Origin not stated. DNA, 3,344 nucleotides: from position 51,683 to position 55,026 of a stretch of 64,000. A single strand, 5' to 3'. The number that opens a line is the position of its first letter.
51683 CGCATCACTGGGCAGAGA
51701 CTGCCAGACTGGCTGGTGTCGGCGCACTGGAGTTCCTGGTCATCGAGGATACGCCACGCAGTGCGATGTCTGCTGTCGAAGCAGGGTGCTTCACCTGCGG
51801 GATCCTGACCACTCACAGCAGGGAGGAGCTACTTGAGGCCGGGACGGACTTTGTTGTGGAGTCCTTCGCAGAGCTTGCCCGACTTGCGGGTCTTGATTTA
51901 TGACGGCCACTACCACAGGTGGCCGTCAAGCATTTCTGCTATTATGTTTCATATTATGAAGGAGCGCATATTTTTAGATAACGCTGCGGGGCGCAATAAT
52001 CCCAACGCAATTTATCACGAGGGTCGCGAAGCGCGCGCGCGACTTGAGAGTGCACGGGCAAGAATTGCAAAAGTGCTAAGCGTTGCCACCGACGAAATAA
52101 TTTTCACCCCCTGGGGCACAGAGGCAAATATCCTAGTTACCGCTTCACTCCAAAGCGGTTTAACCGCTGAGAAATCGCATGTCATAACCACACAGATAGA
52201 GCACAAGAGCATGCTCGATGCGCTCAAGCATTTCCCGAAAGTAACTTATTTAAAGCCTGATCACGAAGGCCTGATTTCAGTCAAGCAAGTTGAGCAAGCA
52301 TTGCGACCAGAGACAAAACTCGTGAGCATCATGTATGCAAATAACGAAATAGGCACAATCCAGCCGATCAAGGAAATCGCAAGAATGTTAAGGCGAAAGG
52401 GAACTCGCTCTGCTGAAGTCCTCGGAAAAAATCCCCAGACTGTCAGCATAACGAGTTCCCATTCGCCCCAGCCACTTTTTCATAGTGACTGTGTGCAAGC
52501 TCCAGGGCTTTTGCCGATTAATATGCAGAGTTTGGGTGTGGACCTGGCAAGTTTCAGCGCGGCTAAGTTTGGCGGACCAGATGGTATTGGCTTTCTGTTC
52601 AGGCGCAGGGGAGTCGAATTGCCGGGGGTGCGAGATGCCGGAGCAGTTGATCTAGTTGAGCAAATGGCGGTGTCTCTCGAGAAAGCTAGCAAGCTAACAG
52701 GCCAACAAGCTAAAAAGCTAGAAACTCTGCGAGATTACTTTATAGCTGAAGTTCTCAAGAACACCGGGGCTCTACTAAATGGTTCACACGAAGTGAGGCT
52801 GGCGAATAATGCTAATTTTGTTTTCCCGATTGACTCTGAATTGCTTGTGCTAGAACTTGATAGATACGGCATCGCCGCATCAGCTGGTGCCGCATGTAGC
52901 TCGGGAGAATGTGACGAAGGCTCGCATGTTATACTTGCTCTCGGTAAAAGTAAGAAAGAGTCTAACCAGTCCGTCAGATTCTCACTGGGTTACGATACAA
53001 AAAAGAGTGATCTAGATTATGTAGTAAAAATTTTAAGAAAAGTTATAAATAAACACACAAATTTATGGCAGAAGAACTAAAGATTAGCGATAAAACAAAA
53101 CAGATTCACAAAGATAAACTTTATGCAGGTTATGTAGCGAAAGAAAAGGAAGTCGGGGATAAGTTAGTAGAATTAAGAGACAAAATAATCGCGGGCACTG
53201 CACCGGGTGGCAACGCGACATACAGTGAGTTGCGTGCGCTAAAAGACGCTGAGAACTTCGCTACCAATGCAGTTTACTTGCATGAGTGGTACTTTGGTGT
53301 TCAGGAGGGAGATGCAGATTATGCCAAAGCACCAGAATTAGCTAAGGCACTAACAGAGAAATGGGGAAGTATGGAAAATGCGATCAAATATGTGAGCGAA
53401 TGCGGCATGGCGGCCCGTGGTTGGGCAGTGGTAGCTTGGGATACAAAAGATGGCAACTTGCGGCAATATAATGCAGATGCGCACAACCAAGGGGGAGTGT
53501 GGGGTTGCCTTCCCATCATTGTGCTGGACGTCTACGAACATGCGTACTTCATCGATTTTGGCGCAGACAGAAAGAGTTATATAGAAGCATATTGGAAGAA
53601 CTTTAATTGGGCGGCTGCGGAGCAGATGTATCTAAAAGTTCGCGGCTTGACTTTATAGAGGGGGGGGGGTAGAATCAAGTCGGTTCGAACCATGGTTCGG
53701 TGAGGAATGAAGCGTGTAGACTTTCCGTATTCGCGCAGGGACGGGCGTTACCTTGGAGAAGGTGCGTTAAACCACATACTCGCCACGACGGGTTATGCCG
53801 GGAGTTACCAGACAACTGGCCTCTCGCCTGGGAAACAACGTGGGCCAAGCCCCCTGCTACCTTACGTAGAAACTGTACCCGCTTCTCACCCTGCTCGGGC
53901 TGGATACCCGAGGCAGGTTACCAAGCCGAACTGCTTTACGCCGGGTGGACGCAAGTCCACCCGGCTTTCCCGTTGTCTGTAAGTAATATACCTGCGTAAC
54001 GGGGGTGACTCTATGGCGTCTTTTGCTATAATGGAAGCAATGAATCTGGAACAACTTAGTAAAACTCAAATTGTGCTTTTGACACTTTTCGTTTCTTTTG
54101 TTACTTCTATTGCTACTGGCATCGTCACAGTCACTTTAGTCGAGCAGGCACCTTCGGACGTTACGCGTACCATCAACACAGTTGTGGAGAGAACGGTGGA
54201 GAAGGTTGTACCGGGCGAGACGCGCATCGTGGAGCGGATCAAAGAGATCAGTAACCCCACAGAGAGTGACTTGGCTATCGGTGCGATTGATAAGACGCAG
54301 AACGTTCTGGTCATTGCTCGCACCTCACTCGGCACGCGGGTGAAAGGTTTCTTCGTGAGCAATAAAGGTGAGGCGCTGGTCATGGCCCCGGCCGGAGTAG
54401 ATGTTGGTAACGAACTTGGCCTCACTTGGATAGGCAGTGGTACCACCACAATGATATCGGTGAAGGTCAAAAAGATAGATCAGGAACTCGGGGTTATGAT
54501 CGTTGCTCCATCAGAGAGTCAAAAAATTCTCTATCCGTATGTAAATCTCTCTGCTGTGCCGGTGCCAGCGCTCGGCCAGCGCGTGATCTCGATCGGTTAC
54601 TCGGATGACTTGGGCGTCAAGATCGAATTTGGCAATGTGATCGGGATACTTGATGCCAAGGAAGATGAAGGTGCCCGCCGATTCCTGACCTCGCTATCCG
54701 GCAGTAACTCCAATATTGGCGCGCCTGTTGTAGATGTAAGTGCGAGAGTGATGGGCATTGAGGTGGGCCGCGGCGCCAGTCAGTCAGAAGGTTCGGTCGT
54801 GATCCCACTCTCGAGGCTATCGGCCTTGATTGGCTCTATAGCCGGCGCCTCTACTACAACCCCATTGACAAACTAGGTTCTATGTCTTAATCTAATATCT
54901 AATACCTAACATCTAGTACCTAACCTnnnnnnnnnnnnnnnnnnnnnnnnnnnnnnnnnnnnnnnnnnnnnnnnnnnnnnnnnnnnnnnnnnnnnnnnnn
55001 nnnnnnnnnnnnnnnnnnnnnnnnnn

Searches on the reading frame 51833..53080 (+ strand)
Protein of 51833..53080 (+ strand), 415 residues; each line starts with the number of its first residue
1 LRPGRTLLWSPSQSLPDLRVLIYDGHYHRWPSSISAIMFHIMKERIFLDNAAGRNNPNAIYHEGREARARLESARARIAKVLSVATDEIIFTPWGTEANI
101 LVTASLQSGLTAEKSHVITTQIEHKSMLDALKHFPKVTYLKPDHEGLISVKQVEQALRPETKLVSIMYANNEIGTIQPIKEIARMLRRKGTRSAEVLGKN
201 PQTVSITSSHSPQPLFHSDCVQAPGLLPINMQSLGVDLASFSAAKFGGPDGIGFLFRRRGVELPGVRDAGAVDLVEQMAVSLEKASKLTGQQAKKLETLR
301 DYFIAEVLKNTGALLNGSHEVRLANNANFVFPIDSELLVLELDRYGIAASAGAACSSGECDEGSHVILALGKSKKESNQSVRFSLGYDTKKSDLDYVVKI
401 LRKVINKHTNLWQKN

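Call 29: search_protein_families(library=pfam, proteins=[window:51833-53080:+], max_evalue=0.001)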
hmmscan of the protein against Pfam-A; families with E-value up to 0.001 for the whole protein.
window:51833-53080:+ (415 aa): 2 families
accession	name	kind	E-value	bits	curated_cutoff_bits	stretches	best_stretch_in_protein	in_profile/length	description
PF00266.25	Aminotran_5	-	1.9e-46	159.2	21.5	3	56-190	29-169/371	Aminotransferase class-V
PF01212.27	Beta_elim_lyase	-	2.2e-05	24.4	27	1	86-185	47-154/288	Beta-eliminating lyase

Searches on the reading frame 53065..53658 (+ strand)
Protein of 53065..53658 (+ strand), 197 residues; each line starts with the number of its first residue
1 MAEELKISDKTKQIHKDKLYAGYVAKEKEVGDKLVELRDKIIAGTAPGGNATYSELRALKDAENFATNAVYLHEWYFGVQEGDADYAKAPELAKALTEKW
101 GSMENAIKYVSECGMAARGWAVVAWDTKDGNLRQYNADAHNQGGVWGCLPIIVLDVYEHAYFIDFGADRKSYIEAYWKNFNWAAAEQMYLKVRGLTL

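Call 29: search_protein_families(library=pfam, proteins=[window:53065-53658:+], max_evalue=0.001)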
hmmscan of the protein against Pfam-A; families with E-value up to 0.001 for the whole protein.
window:53065-53658:+ (197 aa): 1 family
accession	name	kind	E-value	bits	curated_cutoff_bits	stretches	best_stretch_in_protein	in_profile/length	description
PF02777.23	Sod_Fe_C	-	3.8e-22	78.7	20.9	1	90-187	3-101/102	Iron/manganese superoxide dismutases, C-terminal domain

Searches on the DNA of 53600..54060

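Call 65: search_rna_families(source=window, start=53600, end=54060, threshold=evalue, max_evalue=1)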
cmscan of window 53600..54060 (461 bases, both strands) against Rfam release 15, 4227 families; matches with E-value up to 1: 1.
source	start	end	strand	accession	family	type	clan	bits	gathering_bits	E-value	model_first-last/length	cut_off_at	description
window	53858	53978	+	RF00558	L20_leader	Cis-reg; leader;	-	25.4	58.7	0.0071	1-127/127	no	Ribosomal protein L20 leader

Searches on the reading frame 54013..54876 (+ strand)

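Call 29: search_protein_families(library=pfam, proteins=[window:54013-54876:+], max_evalue=0.001)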
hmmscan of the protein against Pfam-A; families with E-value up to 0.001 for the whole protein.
window:54013-54876:+ (287 aa): 1 family
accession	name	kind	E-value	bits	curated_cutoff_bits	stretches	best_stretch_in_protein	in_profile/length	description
PF13365.12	Trypsin_2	-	6.6e-07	30.6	27.6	1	141-249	34-144/144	Trypsin-like peptidase domain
